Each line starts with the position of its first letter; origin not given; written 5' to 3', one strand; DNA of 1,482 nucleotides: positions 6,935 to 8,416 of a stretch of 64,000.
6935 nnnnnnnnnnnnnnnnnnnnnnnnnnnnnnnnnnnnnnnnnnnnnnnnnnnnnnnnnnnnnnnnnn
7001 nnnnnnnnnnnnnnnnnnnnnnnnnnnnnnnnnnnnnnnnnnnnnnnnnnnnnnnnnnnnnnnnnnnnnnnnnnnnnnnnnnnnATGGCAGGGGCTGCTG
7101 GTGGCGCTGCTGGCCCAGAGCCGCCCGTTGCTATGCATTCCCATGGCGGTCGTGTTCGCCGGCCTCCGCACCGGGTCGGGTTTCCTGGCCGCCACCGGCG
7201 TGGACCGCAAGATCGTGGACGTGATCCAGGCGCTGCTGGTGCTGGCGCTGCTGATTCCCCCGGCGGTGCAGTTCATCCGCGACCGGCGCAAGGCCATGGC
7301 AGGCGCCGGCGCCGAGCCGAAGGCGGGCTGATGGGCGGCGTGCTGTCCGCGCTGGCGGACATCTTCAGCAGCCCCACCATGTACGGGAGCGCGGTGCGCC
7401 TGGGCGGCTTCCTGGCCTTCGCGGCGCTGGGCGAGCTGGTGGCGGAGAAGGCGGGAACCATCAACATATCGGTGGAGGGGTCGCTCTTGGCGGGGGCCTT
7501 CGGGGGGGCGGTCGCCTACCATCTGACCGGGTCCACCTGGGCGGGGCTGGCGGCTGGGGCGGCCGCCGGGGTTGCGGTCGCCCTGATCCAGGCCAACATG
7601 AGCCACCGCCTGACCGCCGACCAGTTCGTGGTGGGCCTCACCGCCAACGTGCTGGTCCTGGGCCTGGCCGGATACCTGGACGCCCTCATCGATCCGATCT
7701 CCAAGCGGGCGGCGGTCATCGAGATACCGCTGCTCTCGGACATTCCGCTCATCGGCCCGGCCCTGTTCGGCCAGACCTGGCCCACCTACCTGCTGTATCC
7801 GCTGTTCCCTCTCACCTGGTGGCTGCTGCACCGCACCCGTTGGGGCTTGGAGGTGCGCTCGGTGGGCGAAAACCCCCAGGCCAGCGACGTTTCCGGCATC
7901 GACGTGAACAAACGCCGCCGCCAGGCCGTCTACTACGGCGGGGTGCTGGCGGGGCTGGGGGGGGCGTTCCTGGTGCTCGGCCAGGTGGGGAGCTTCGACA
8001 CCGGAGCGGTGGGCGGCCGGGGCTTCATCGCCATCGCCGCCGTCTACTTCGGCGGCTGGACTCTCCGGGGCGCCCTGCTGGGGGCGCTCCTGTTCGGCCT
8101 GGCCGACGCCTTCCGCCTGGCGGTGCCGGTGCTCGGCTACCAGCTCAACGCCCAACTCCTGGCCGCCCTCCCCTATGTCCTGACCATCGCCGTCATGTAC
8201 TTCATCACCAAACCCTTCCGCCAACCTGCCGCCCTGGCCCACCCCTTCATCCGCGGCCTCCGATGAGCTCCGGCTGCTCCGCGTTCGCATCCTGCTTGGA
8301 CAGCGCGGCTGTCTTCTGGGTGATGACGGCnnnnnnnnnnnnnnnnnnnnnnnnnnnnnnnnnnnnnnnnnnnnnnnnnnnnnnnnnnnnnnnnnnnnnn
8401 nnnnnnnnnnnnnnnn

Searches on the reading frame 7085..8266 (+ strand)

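Call 26: search_protein_families(library=pfam, proteins=[window:7085-8266:+], max_evalue=0.0001)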
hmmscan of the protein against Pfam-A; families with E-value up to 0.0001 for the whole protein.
window:7085-8266:+ (393 aa): 1 family
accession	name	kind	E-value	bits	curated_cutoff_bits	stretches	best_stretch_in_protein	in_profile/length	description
PF02653.21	BPD_transp_2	-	8.3e-37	127.2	26.8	1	105-374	7-268/269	Branched-chain amino acid transport system / permease component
